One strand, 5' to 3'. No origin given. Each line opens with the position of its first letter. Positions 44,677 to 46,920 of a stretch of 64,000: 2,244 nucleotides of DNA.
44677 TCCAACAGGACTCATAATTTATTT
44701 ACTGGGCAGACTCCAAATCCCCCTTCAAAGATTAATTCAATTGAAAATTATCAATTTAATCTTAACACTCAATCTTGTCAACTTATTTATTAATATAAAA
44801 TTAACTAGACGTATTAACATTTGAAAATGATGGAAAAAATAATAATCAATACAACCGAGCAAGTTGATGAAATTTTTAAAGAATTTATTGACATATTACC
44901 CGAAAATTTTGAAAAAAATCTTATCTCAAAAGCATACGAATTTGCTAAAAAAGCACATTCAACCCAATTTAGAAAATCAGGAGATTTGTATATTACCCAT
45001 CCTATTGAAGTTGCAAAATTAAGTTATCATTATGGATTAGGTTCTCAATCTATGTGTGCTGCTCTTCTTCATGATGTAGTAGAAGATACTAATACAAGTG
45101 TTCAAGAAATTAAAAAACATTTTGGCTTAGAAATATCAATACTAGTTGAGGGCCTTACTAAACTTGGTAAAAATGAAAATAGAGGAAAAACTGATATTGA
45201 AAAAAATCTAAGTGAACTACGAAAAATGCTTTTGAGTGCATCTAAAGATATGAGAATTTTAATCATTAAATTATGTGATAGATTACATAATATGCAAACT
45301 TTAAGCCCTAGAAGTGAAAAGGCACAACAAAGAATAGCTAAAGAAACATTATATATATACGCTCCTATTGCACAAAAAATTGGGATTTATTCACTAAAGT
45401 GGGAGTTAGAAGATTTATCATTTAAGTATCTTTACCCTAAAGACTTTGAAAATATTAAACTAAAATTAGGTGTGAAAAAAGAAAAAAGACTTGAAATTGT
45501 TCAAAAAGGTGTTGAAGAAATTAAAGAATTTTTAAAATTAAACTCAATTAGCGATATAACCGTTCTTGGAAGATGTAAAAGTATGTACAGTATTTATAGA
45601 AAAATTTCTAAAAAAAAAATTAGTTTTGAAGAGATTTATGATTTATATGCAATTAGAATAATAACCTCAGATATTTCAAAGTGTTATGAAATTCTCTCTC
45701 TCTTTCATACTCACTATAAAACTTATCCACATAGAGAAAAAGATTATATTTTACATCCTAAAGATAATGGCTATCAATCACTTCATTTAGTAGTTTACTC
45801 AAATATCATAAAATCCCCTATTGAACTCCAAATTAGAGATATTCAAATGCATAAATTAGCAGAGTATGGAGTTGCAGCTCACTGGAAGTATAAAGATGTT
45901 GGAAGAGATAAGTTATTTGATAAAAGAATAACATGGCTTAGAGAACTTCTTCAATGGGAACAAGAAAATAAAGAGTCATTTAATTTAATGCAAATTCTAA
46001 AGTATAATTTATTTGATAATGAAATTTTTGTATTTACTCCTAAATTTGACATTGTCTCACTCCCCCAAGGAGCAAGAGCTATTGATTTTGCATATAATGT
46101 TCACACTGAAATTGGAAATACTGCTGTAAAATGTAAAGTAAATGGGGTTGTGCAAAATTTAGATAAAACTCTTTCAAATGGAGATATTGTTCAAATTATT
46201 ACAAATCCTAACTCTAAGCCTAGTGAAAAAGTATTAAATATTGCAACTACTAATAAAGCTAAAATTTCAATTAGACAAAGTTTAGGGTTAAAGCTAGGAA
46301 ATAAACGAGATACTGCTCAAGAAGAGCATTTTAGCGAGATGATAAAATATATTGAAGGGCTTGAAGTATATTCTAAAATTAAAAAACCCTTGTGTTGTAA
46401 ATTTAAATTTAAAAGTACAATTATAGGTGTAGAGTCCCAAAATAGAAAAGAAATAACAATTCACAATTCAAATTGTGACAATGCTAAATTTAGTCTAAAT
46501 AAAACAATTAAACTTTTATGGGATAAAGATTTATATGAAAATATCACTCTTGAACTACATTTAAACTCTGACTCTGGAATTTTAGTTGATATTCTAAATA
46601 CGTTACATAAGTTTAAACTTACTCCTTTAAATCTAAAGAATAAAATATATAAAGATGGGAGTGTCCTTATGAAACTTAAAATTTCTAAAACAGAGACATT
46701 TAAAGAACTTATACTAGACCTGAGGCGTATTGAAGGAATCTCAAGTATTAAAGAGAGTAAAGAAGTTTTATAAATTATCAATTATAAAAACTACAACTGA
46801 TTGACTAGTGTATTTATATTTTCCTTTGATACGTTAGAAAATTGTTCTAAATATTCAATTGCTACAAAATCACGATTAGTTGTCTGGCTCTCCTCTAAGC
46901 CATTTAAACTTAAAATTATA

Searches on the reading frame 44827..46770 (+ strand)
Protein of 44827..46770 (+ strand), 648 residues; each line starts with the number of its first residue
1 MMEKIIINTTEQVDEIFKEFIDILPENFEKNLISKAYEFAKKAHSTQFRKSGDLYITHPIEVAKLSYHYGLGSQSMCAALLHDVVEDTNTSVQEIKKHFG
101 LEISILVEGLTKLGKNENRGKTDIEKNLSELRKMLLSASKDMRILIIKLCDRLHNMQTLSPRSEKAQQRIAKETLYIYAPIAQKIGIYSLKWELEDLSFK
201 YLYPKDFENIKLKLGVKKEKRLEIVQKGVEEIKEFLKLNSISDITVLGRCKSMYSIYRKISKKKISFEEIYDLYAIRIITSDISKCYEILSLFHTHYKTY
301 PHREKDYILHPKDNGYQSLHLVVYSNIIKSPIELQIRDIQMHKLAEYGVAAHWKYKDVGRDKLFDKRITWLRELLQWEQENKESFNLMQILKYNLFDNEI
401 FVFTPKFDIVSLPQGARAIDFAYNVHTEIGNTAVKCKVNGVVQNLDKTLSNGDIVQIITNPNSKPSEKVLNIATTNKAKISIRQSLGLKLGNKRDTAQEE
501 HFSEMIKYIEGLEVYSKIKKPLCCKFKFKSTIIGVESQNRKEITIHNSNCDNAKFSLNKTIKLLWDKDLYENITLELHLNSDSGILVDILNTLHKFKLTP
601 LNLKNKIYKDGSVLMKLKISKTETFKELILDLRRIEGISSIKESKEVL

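Call 84: search_protein_families(library=pfam, proteins=[window:44827-46770:+], max_evalue=0.00001)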
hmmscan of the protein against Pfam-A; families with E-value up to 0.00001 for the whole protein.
window:44827-46770:+ (648 aa): 4 families
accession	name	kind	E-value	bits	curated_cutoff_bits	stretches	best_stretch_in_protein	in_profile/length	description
PF13328.12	HD_4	-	1.2e-40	139.2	27.2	1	36-187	1-155/156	HD domain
PF04607.23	RelA_SpoT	-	3.2e-38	130.9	27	1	248-357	1-110/113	Region found in RelA / SpoT proteins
PF02824.27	TGS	-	1e-15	57.9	22.2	1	400-459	1-60/60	TGS domain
PF01966.28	HD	-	4.3e-09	37.1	22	1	55-156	1-116/116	HD domain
